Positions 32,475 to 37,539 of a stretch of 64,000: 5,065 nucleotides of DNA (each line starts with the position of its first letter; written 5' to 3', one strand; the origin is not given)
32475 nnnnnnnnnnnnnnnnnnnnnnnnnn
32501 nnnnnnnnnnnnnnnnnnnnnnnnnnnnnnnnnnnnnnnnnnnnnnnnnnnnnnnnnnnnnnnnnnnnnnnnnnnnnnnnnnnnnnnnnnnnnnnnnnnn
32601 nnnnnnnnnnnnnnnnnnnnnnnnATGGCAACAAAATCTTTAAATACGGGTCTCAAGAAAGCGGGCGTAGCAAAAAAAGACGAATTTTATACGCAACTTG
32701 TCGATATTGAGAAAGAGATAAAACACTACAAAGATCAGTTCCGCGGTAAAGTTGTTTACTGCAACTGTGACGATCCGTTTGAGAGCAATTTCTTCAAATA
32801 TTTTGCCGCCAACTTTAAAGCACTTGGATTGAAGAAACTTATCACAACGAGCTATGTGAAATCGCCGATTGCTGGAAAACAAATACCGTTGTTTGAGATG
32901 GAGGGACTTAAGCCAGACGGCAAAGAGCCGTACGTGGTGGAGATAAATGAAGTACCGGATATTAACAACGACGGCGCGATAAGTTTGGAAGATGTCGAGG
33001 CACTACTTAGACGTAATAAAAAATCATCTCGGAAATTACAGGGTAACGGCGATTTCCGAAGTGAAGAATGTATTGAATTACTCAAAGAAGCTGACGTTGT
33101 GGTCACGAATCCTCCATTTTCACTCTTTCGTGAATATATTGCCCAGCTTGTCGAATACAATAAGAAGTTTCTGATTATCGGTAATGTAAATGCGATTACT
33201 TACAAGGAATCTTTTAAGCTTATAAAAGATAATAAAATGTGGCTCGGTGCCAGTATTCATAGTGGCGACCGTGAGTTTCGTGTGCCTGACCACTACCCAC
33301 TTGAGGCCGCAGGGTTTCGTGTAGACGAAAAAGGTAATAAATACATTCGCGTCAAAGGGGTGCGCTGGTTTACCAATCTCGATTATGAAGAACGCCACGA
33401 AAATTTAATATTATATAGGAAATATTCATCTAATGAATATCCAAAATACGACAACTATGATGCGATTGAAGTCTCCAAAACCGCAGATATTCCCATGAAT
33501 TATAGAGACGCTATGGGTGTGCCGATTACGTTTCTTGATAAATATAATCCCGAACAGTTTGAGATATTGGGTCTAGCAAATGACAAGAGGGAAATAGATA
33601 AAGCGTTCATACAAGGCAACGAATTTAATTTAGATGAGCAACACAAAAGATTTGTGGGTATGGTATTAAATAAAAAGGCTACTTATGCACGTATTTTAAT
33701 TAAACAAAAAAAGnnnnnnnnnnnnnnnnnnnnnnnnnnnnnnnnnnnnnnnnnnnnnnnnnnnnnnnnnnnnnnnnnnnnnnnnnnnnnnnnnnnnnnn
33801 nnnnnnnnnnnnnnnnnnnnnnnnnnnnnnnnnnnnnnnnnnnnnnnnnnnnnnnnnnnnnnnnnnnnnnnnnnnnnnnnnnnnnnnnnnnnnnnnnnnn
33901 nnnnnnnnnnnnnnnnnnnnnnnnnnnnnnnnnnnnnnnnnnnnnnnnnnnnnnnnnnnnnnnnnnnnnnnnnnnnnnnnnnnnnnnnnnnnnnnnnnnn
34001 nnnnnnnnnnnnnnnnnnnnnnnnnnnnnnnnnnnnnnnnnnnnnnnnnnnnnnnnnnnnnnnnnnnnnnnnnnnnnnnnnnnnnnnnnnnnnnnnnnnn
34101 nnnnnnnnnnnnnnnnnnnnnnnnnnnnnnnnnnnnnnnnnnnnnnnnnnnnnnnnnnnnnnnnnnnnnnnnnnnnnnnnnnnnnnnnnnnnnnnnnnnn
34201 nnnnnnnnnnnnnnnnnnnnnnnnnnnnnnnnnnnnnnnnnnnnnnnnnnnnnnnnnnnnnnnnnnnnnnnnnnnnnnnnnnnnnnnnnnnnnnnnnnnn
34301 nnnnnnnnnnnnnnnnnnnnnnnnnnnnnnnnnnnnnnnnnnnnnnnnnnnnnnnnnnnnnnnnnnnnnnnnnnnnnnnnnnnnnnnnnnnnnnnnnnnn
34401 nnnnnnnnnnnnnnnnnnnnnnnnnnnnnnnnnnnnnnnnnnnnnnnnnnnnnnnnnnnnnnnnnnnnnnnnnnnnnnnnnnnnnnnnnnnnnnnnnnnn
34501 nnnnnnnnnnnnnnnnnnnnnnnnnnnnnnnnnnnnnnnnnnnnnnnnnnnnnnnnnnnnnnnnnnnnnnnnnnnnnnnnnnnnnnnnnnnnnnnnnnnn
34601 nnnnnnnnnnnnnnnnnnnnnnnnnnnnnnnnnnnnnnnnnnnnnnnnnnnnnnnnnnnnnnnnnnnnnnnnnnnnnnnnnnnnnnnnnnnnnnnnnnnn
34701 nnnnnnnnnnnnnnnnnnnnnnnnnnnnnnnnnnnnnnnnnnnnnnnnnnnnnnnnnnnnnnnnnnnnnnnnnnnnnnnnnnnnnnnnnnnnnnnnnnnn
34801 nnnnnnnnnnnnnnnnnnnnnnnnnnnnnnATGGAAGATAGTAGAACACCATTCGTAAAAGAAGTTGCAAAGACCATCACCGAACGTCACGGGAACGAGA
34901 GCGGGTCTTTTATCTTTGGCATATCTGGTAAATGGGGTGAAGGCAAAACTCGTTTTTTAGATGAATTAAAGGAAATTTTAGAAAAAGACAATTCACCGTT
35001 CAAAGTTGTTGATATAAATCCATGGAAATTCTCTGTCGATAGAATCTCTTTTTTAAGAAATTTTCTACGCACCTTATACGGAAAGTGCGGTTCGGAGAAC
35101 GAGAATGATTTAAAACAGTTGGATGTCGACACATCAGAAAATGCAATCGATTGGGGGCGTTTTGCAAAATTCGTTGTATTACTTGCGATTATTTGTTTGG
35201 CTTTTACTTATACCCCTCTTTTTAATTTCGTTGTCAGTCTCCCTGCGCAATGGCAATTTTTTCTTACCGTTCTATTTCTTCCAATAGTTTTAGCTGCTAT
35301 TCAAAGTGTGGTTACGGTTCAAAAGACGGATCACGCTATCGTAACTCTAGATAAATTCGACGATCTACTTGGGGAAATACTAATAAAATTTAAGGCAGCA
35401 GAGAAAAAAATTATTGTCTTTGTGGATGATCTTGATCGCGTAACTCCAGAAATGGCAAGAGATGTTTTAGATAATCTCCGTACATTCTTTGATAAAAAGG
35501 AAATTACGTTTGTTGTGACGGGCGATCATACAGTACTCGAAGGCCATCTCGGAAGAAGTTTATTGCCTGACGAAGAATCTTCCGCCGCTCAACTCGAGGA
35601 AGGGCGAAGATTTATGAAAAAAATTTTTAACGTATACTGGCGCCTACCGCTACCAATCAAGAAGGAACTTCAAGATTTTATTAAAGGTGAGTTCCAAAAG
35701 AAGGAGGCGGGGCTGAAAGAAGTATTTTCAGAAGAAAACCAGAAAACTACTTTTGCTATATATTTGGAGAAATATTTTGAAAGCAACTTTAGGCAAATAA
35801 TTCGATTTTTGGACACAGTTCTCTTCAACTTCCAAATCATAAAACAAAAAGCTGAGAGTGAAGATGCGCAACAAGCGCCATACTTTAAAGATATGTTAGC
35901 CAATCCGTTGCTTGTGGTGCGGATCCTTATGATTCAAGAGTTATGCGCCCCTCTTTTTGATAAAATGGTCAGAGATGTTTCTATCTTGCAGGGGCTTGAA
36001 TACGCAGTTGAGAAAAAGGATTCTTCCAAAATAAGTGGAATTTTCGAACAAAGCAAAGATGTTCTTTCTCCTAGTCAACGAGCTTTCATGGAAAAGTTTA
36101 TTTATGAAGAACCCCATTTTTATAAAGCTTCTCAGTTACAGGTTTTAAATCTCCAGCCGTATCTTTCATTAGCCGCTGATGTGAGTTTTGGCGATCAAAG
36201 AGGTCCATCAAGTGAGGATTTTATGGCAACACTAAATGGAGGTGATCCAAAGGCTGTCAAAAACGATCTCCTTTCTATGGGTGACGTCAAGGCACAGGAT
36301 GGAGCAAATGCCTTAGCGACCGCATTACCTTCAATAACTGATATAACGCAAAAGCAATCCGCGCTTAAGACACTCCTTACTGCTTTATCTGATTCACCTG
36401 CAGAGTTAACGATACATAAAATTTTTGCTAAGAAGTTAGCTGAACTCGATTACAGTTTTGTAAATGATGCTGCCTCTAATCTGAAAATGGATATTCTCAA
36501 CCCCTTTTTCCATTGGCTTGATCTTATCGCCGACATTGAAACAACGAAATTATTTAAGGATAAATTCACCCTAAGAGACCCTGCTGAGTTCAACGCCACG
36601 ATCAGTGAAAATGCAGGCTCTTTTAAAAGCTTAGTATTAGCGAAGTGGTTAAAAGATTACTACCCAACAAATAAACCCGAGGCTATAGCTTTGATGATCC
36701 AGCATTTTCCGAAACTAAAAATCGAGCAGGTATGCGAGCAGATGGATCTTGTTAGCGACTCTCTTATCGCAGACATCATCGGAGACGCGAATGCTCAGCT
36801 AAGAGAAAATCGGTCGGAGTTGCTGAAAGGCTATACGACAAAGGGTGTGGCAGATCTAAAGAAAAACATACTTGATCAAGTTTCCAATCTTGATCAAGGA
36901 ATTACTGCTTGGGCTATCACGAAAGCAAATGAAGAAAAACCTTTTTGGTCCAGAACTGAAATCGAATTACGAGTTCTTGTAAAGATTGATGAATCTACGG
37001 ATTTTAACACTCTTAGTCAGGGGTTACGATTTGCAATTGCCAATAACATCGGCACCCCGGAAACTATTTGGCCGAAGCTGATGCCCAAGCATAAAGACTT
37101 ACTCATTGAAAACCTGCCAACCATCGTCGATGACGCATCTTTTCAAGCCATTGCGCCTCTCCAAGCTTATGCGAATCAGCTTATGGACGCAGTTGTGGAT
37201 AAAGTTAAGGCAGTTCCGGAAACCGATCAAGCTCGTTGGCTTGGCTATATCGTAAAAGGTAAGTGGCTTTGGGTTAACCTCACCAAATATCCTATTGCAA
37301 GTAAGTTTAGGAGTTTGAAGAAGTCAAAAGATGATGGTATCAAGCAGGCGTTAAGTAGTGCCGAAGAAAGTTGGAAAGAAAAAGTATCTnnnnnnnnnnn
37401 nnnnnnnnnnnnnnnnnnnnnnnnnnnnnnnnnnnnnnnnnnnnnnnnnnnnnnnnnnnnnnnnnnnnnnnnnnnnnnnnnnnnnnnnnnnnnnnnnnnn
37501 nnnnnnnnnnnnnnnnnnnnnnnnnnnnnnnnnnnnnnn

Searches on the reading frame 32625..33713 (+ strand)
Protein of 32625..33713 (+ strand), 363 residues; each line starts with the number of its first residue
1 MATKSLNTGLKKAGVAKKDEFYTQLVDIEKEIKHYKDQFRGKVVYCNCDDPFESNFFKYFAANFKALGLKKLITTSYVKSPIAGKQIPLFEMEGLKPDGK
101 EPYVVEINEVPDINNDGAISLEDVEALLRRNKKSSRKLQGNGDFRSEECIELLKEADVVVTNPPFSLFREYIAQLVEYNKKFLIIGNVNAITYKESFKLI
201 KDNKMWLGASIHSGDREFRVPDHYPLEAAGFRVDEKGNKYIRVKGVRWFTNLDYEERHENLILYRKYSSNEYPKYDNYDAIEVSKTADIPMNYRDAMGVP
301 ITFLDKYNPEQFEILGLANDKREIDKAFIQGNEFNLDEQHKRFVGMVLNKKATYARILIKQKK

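Call 47: search_protein_families(library=pfam, proteins=[window:32625-33713:+], max_evalue=0.001)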
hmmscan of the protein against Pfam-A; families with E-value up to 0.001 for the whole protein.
window:32625-33713:+ (363 aa): 1 family
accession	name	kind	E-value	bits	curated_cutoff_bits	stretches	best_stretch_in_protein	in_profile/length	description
PF13651.11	EcoRI_methylase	-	3.6e-151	503.8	26.4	1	10-362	2-345/345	Adenine-specific methyltransferase EcoRI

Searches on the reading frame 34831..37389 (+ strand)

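Call 47: search_protein_families(library=pfam, proteins=[window:34831-37389:+], max_evalue=0.001)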
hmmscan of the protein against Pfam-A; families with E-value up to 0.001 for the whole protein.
window:34831-37389:+ (853 aa): 2 families
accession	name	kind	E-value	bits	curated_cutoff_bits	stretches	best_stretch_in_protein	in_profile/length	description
PF07693.20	KAP_NTPase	-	5.1e-34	118.3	20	1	5-330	1-286/293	KAP family P-loop domain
PF13401.12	AAA_22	-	5.5e-05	23.9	27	0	31-94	10-71/130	AAA domain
